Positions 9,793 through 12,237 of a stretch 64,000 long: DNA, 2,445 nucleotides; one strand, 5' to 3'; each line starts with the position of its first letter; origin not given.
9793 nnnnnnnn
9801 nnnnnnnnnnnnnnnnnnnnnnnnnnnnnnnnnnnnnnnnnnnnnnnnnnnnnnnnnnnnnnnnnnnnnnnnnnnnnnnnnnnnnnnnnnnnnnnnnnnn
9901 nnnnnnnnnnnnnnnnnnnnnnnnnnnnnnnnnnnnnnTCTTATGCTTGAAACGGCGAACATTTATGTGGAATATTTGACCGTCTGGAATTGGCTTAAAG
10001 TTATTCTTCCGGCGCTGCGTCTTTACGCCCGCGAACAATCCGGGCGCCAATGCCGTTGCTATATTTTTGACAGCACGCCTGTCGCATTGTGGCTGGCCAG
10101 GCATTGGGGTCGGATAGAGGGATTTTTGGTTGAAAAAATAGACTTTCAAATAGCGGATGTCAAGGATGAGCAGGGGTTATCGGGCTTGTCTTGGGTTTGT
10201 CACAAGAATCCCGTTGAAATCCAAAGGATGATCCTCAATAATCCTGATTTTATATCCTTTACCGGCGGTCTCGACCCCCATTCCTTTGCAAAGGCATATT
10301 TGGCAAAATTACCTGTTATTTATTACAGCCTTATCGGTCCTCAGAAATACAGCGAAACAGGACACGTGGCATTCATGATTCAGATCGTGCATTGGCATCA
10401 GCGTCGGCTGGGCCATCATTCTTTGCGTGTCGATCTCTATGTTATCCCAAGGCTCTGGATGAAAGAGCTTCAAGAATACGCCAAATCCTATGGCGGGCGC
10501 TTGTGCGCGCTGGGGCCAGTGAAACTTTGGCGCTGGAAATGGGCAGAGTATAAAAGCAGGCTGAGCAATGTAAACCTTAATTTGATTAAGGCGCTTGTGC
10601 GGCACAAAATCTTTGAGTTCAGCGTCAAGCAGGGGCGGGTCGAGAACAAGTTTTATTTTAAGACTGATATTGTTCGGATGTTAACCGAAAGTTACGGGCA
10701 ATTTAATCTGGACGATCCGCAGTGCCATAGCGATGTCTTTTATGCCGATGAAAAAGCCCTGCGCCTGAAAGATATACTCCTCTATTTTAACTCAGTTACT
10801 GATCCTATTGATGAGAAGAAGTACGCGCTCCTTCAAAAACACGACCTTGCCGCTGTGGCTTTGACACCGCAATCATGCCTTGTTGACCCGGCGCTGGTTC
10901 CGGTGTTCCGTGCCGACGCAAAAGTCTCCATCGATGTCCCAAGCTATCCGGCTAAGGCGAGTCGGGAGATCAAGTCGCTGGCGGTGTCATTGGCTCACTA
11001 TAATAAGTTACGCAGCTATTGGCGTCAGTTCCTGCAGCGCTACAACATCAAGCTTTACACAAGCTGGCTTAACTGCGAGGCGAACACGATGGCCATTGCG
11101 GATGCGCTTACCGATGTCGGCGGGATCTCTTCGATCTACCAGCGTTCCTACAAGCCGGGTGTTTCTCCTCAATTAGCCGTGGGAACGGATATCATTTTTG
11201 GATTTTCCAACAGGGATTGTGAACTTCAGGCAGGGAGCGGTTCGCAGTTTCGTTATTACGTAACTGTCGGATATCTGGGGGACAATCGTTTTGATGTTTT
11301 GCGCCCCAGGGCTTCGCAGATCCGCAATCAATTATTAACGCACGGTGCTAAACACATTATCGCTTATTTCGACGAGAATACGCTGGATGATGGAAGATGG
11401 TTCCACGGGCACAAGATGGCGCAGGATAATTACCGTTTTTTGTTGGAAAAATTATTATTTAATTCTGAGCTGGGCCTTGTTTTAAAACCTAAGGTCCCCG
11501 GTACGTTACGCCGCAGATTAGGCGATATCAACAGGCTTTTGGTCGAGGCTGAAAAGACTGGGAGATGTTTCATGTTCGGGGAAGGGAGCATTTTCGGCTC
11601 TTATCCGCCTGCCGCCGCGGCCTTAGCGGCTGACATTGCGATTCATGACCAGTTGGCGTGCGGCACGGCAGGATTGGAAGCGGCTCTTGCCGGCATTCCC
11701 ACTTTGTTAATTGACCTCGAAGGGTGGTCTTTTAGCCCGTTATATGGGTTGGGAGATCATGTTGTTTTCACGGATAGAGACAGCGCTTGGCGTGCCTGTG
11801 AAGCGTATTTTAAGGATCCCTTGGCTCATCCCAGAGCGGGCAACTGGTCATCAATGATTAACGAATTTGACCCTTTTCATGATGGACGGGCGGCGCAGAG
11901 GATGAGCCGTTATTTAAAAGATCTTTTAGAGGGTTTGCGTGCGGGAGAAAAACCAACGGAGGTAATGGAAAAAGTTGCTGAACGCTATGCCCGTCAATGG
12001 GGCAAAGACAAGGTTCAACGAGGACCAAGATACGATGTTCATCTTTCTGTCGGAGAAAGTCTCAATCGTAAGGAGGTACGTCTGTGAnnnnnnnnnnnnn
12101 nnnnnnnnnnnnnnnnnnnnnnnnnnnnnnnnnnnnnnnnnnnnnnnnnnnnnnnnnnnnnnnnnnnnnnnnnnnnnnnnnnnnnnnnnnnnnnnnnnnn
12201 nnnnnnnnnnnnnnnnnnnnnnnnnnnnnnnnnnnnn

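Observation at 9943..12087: Two large proteins (714 and 605 aa) that I could not place in any family by eye, candidate nonulosonic-acid or modified-sugar transferases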

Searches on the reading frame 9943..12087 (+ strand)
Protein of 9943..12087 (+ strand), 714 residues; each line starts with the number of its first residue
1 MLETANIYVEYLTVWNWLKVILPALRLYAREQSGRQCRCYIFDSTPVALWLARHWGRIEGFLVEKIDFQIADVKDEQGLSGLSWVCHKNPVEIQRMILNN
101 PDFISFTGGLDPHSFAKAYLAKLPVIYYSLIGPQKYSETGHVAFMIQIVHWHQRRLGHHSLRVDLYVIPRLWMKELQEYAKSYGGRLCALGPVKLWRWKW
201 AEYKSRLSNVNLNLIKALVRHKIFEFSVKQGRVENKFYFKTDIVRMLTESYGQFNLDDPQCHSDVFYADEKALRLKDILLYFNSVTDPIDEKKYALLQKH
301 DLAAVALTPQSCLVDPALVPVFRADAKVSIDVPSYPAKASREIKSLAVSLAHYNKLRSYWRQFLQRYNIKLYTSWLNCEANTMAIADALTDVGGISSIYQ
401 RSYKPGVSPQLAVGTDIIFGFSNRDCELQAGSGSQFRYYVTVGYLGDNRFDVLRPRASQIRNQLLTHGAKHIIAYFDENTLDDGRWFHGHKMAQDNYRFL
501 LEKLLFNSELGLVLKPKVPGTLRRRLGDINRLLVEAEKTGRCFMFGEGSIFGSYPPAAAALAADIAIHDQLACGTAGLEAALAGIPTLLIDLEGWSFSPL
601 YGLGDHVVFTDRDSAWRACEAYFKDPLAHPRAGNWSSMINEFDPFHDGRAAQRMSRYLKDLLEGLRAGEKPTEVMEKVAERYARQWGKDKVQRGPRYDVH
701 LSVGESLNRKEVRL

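Call 6: search_protein_families(library=pfam, proteins=[window:9943-12087:+], max_evalue=1)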
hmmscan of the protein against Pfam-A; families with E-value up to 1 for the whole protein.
window:9943-12087:+ (714 aa): 1 family
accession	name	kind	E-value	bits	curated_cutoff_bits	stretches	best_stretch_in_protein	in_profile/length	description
PF02684.21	LpxB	-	0.29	10.4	22.6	1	557-589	256-285/374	Lipid-A-disaccharide synthetase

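Call 7: search_protein_families(library=ncbifam, proteins=[window:9943-12087:+], max_evalue=1)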
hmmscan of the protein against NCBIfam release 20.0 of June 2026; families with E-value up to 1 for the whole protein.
window:9943-12087:+ (714 aa): 0 families

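Call 12: find_homologous_proteins(query=window:9943-12087:+)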
Query window:9943-12087:+ (714 aa): 15 proteins with E <= 0.001 among 8000 candidates.
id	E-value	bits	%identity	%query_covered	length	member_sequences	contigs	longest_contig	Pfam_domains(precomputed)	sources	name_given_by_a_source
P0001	1.2e-275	935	59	97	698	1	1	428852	-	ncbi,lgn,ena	-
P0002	1.4e-272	924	59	97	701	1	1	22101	-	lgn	-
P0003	1.9e-269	914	59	97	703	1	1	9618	-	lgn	-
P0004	1.3e-268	911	58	98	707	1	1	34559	-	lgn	-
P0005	6.6e-264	896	57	98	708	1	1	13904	-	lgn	-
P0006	3.6e-260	883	57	96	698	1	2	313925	-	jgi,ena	jgi:hypothetical protein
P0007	2.4e-253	861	56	97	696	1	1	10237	-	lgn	-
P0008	3.2e-232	791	57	86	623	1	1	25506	-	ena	-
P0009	2.5e-186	639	47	96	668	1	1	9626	-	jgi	-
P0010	3.2e-182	626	46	96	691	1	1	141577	-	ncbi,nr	ncbi:MAG: hypothetical protein HQL20_00305 [Candidatus Omnitrophica bacterium]|nr:hypothetical prote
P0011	1.5e-180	620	47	94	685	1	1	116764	-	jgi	jgi:hypothetical protein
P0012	1.1e-176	608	45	96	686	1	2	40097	-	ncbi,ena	-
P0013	1.3e-175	604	44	97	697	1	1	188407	-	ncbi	-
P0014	2.0e-174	600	44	97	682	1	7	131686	-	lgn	-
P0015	2.8e-149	517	41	96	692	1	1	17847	-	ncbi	-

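Call 16: search_solved_structures(query=A1, max_evalue=10, show_alignments=2)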
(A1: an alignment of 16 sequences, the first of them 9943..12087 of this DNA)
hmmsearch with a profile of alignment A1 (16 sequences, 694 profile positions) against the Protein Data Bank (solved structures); distinct sequences matched with E-value up to 10: 1.
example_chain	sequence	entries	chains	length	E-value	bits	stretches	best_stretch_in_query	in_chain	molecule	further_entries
6k8z_A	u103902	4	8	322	1.3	10.3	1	431-495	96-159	Pyridoxal kinase, putative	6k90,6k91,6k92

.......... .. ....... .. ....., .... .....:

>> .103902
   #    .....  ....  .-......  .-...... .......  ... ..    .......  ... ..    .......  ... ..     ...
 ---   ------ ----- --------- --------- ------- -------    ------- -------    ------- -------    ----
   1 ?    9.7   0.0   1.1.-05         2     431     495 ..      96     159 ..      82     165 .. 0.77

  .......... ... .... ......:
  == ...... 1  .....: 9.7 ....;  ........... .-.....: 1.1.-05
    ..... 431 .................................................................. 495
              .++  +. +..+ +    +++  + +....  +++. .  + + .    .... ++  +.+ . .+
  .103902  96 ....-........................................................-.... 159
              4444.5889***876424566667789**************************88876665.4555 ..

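Call 25: predict_structure(alignment_id=A1)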
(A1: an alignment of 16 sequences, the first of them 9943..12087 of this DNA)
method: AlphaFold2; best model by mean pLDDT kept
length: 714 residues; sequences in the alignment: 16
mean_pLDDT: 67.7   pTM: 0.59
mean pLDDT of the five models: 67.7, 59.8, 53.3, 52.9, 52.1
residues with pLDDT >= 90: 74; 70-90: 297; 50-70: 183; < 50: 160
segments of 3 or more residues with pLDDT < 50: 127-132, 249-254, 260-264, 375-378, 398-448, 483-488, 547-551, 571-575, 636-662, 664-666, 687-714
pLDDT, mean of each block of 10 residues (from residue 1): 74 88 86 76 88 89 77 61 64 80 86 80 57 62 84 73 86 88 87 60 62 78 83 65 57 49 49 63 67 77 76 81 64 63 84 85 82 56 78 62 38 30 32 27 37 77 94 82 51 84 94 83 82 93 70 66 83 54 74 56 70 89 83 54 34 41 50 54 49 32 28 29
secondary structure, 60 per line:
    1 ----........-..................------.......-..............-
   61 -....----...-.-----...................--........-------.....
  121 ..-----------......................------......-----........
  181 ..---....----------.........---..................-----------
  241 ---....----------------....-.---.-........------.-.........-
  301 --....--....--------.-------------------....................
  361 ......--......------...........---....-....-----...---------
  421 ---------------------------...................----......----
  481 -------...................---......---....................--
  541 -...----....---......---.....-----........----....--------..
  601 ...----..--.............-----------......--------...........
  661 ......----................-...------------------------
elements in order (helices of 4 or more, strands of 3 or more residues): E5-12 H14-31 E38-44 H46-59 E62-65 H81-98 H101-108 H116-122 H134-155 E162-167 H173-182 E186-189 H200-208 H212-229 E244-247 H264-267 E278-282 H291-299 E303-306 H341-366 E369-374 H381-391 E395-398 H400-403 H448-466 E471-476 H488-506 E510-515 H519-538 E542-544 H549-552 H556-561 E565-569 H575-582 E587-590 H599-603 H612-624 H636-641 H650-666 H671-686

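Call 31: fold_search(model_id=the predicted structure, library=pdb)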
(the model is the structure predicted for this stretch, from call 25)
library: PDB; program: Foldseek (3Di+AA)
matches with E <= 10: 885; with E <= 0.001: 8
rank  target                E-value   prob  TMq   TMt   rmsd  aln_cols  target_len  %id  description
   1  4xsu_A                6.7e-06  1.00  0.24  0.40  12.8       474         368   12  Crystal structure of Anabaena Alr3699/HepE in complex with UDP and glucose (released 2016-01-13)
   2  3dzc_A                9.3e-05  1.00  0.29  0.48   9.6       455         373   12  2.35 Angstrom resolution structure of WecB (VC0917), a UDP-N-acetylglucosamine 2-epimerase from Vibrio cholerae. (released 2008-08-12)
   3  1v4v_B                2.9e-04  1.00  0.27  0.47  12.9       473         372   11  Crystal Structure Of UDP-N-Acetylglucosamine 2-Epimerase From Thermus Thermophilus HB8 (released 2003-12-02)
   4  4xsp_A                3.5e-04  1.00  0.23  0.39  12.7       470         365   12  Crystal structure of Anabaena Alr3699/HepE in complex with UDP (released 2016-01-13)
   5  8qoy                  3.5e-04  0.97  0.24  0.18  29.1       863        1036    8  Capsular polysaccharide synthesis multienzyme of Actinobacillus Pleuropneumoniae serotype 3 (released 2024-07-03)
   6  5lqd_B                6.0e-04  0.99  0.19  0.28  23.4       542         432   11  Trehalose-6-phosphate synthase, GDP-glucose-dependent OtsA (released 2016-12-07)
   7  5vnc_B                6.0e-04  0.91  0.19  0.21  27.4       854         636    9  Glycogen synthase in complex with UDP and glucosamine (released 2018-05-02)
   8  8aeq                  6.0e-04  0.77  0.14  0.16  21.7       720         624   11  Malonyl-CoA reductase from Chloroflexus aurantiacus - C-terminal R773Q variant (released 2023-04-05)
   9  3ot5_C                1.2e-03  1.00  0.28  0.46  12.0       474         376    9  2.2 Angstrom Resolution Crystal Structure of putative UDP-N-acetylglucosamine 2-epimerase from Listeria monocytogenes (released 2010-09-22)
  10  8dtf_A                1.8e-03  0.99  0.21  0.19  11.5       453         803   12  Cryo-EM structure of the full length Arabidopsis SPY with complete TPRs (released 2023-03-08)
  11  5lqd_A                1.8e-03  0.96  0.19  0.26  24.1       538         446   11  Trehalose-6-phosphate synthase, GDP-glucose-dependent OtsA (released 2016-12-07)
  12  8i0e                  1.9e-03  0.96  0.18  0.27  26.4       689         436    8  Sb3GT1 complex with UDP (released 2023-09-20)
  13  8b5s_B                2.2e-03  0.99  0.24  0.39  10.0       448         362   12  Crystal Structure of P. aeruginosa WaaG in complex with UDP-glucose (released 2023-10-04)
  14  8dth_A                2.7e-03  0.97  0.22  0.21  18.1       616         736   10  Cryo-EM structure of Arabidopsis SPY alternative conformation 2 (released 2023-03-08)
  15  6llw_B                3.0e-03  0.90  0.17  0.26  23.9       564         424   10  Crystal Structure of Fagopyrum esculentum M UGT708C1 complexed with UDP (released 2020-08-05)
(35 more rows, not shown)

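Call 37: search_protein_families(library=ncbifam, alignment_id=A1, max_evalue=1)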
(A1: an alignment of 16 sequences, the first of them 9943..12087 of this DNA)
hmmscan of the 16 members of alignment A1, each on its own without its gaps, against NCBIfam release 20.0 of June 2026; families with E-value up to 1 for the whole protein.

A. member 1, window:9943-12087:+ (714 aa): 0 families

B. families by the number of members that match (of 16 scanned): 0 families

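Call 39: find_encoding_contigs(protein=P0001, flank=10000, max_places=2)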
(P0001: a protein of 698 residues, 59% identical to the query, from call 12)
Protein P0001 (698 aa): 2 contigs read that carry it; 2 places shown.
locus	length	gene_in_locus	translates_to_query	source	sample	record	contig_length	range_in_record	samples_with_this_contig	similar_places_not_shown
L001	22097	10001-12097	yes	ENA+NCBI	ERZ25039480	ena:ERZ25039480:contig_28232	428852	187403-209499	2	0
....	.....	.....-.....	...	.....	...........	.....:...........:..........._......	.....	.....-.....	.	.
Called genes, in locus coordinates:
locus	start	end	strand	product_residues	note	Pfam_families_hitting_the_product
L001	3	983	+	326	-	PF01073:3Beta_HSD, PF01370:Epimerase, PF02719:Polysacc_synt_2, PF04321:RmlD_sub_bind, PF05368:NmrA, PF07993:NAD_binding_4, PF13460:NAD_binding_10, PF16363:GDP_Man_Dehyd, +1 more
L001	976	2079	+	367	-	PF01041:DegT_DnrJ_EryC1, PF00155:Aminotran_1_2, PF00266:Aminotran_5, PF01053:Cys_Met_Meta_PP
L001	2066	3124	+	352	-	PF00571:CBS (weak), PF00483:NTP_transferase, PF12804:NTP_transf_3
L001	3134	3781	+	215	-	PF17836:PglD_N, PF25087:GMPPB_C (faint), PF25084:LbH_EIF2B (weak), PF00132:Hexapep (weak)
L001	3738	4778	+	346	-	PF03102:NeuB, PF08666:SAF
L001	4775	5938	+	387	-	PF02350:Epimerase_2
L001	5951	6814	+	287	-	PF00977:His_biosynth, PF01207:Dus (faint), PF05690:ThiG (faint), PF03060:NMO (faint), PF02581:TMP-TENI (faint)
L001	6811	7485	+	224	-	PF00117:GATase, PF07685:GATase_3 (weak), PF01174:SNO (faint)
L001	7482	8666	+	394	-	-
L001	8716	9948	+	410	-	-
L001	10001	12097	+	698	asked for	-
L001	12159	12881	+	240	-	PF02348:CTP_transf_3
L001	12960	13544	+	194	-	PF00132:Hexapep, PF14602:Hexapep_2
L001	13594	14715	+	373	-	PF13353:Fer4_12, PF04055:Radical_SAM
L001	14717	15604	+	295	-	PF00535:Glycos_transf_2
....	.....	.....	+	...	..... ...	-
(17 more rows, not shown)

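Call 40: find_encoding_contigs(protein=P0010, flank=10000, max_places=2)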
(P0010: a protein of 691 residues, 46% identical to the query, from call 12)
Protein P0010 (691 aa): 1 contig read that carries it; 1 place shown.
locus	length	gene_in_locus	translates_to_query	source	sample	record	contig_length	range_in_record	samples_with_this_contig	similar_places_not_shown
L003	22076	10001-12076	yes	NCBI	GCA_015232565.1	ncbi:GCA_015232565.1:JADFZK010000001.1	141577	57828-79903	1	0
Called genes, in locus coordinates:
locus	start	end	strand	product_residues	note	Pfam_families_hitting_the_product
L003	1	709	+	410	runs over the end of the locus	PF08421:Methyltransf_13, PF13489:Methyltransf_23, PF08484:Methyltransf_14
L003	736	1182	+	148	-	PF00293:NUDIX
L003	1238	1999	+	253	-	PF00551:Formyl_trans_N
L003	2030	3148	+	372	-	PF00155:Aminotran_1_2 (weak), PF01041:DegT_DnrJ_EryC1, PF01212:Beta_elim_lyase (weak)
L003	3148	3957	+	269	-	PF13489:Methyltransf_23, PF08241:Methyltransf_11, PF08242:Methyltransf_12, PF13649:Methyltransf_25, PF13847:Methyltransf_31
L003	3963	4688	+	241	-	PF00535:Glycos_transf_2, PF13641:Glyco_tranf_2_3 (weak)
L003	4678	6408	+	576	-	-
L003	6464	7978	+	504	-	PF01943:Polysacc_synt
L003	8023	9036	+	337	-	PF01408:GFO_IDH_MocA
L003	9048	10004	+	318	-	PF01408:GFO_IDH_MocA, PF01488:Shikimate_DH (weak)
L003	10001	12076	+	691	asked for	-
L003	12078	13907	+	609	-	-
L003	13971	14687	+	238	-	PF01209:Ubie_methyltran (weak), PF13489:Methyltransf_23 (weak), PF13847:Methyltransf_31, PF08241:Methyltransf_11, PF08242:Methyltransf_12, PF13649:Methyltransf_25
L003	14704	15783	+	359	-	PF00155:Aminotran_1_2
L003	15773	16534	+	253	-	PF02348:CTP_transf_3, PF12804:NTP_transf_3 (weak)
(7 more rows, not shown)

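Call 44: find_encoding_contigs(protein=P0013, flank=10000, max_places=1)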
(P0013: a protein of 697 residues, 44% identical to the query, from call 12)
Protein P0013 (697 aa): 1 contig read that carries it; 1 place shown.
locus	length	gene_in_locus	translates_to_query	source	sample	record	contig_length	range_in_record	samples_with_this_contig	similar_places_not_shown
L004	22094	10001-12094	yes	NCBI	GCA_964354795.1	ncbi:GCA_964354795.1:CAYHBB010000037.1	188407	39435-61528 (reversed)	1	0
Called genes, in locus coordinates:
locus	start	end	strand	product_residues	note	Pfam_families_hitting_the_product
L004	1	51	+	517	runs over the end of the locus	-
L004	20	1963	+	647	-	-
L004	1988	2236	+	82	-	-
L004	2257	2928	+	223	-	PF13472:Lipase_GDSL_2, PF00657:Lipase_GDSL (weak)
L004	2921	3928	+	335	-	PF03102:NeuB, PF08666:SAF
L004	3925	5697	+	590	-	PF02348:CTP_transf_3, PF12804:NTP_transf_3 (weak), PF01408:GFO_IDH_MocA, PF22725:GFO_IDH_MocA_C3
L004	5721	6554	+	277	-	PF00106:adh_short, PF01370:Epimerase (faint), PF08659:KR, PF16363:GDP_Man_Dehyd (faint), PF13561:adh_short_C2, PF00106:adh_short (weak), PF13561:adh_short_C2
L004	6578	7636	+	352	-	PF03102:NeuB, PF08666:SAF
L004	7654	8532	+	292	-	PF01261:AP_endonuc_2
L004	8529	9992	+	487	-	PF01041:DegT_DnrJ_EryC1, PF00155:Aminotran_1_2, PF01053:Cys_Met_Meta_PP (weak), PF01212:Beta_elim_lyase (weak)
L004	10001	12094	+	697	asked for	-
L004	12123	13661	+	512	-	PF02310:B12-binding, PF04055:Radical_SAM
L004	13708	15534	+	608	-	-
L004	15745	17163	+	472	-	PF02310:B12-binding, PF04055:Radical_SAM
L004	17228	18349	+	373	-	PF01408:GFO_IDH_MocA, PF03447:NAD_binding_3 (faint), PF02894:GFO_IDH_MocA_C, PF22725:GFO_IDH_MocA_C3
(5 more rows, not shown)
